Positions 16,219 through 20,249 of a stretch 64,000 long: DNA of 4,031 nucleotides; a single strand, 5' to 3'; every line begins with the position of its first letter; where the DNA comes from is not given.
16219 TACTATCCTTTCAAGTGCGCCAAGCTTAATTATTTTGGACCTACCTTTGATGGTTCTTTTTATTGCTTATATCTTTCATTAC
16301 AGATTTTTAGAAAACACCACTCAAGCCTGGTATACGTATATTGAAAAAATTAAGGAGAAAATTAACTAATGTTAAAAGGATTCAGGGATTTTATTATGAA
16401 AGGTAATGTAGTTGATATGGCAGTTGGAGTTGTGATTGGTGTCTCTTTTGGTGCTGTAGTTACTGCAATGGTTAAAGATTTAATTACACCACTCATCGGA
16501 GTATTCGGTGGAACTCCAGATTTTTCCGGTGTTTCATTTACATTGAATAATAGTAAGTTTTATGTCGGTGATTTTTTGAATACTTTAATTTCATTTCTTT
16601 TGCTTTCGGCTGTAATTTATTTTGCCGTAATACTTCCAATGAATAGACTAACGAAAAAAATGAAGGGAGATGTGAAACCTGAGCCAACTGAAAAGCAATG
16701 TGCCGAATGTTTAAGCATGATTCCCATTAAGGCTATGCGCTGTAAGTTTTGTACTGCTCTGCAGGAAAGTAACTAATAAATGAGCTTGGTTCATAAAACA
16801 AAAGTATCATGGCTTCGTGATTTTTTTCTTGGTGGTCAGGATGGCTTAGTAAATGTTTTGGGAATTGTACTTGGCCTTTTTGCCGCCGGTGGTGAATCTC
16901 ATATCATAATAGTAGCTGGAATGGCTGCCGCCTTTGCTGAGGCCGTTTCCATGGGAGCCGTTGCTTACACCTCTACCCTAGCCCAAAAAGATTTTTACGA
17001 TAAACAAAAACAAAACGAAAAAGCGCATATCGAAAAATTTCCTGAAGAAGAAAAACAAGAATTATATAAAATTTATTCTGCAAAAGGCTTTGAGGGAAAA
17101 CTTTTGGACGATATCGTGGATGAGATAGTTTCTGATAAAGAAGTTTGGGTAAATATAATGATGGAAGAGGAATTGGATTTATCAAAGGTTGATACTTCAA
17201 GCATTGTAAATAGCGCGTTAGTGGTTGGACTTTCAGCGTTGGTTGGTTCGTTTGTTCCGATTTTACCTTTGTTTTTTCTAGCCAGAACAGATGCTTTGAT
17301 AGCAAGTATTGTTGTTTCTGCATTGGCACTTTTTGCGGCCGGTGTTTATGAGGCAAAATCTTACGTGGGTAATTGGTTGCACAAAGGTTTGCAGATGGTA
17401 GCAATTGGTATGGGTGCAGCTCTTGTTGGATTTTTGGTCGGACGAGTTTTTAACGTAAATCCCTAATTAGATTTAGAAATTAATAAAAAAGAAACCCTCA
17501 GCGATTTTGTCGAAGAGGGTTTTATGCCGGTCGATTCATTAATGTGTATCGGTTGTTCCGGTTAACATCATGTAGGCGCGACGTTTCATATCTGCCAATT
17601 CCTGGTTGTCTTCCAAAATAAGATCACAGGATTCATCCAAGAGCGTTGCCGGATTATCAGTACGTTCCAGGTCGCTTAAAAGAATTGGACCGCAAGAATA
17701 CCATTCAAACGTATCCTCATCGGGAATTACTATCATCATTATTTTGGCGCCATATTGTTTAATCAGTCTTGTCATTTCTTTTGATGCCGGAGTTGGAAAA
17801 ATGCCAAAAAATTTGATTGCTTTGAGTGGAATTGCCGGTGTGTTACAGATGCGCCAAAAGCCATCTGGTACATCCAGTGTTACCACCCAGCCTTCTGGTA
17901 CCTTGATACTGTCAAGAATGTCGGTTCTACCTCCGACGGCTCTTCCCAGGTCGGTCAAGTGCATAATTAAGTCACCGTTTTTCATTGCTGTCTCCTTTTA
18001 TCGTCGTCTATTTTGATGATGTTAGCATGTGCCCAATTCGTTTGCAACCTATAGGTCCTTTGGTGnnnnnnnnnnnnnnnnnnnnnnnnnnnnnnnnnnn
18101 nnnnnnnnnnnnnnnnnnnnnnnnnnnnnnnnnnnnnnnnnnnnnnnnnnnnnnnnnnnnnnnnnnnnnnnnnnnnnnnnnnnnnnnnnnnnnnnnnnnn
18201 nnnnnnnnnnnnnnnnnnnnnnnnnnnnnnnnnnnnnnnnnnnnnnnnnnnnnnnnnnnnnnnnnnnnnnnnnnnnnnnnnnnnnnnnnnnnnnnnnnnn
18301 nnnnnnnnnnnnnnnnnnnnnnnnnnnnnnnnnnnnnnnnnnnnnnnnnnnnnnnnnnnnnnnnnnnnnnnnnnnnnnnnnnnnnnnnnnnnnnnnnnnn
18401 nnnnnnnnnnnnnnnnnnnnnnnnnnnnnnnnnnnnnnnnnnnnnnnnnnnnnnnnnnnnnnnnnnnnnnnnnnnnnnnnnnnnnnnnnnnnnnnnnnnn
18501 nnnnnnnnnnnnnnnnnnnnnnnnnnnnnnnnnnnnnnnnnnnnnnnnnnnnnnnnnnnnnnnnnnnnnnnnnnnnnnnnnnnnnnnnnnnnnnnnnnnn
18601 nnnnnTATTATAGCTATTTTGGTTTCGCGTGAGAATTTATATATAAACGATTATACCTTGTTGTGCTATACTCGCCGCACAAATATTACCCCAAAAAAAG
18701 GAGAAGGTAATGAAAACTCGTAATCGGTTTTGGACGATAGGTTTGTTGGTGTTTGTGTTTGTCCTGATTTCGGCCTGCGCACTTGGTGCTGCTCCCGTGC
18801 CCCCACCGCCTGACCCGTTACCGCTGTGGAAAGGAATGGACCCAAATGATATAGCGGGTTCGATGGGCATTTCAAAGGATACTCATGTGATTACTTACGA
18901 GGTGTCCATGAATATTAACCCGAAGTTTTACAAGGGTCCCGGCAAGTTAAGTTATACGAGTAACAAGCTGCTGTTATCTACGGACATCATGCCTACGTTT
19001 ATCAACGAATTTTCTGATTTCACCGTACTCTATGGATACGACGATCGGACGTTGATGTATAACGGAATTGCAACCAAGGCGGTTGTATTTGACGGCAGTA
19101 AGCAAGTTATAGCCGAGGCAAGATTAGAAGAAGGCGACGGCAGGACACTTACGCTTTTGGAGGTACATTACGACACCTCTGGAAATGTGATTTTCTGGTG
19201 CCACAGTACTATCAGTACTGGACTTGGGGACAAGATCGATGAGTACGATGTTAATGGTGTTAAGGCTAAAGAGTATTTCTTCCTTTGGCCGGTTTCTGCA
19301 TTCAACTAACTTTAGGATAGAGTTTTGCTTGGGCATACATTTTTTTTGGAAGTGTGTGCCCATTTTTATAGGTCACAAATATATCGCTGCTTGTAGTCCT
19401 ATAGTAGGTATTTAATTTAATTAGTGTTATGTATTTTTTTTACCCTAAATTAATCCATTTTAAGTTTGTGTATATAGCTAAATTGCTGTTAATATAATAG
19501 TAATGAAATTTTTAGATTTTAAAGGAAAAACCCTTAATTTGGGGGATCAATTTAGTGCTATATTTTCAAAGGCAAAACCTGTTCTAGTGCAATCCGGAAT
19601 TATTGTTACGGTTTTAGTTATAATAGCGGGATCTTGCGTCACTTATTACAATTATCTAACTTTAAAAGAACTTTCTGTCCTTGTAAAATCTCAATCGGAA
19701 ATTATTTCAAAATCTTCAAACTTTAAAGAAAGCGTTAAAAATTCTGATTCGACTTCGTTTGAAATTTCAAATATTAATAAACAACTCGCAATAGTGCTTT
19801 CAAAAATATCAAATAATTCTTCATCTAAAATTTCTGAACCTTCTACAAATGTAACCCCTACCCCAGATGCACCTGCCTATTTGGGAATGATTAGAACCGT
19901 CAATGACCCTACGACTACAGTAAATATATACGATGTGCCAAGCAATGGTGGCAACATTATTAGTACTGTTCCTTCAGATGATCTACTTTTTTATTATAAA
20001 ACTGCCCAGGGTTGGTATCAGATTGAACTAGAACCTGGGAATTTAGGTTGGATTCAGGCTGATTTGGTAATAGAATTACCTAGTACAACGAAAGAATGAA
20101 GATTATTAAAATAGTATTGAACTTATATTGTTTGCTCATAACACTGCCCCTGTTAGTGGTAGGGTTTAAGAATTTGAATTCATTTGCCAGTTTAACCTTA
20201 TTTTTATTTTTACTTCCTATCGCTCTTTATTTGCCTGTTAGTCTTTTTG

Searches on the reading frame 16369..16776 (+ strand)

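Call 46: search_protein_families(library=pfam, proteins=[window:16369-16776:+], max_evalue=0.001)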
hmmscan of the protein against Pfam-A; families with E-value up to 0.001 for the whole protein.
window:16369-16776:+ (135 aa): 1 family
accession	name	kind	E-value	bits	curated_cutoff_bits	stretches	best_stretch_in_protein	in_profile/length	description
PF01741.23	MscL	-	4.2e-34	118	27.4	1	1-118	1-118/123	Large-conductance mechanosensitive channel, MscL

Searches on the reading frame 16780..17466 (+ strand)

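Call 46: search_protein_families(library=pfam, proteins=[window:16780-17466:+], max_evalue=0.001)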
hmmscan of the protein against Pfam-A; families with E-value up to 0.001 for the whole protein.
window:16780-17466:+ (228 aa): 1 family
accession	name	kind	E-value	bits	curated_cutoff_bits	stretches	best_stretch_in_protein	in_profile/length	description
PF01988.24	VIT1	-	1.1e-58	199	28.1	1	12-222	1-214/214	VIT family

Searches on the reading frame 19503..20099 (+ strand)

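Call 46: search_protein_families(library=pfam, proteins=[window:19503-20099:+], max_evalue=0.001)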
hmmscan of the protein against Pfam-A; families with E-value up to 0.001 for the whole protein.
window:19503-20099:+ (198 aa): 2 families
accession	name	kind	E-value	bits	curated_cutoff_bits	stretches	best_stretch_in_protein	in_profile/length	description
PF08239.17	SH3_3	-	1.4e-05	25.6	27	1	139-189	2-53/54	Bacterial SH3 domain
PF06347.19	SH3_4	-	0.00038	20.6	24.1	1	139-189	4-54/56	Bacterial SH3 domain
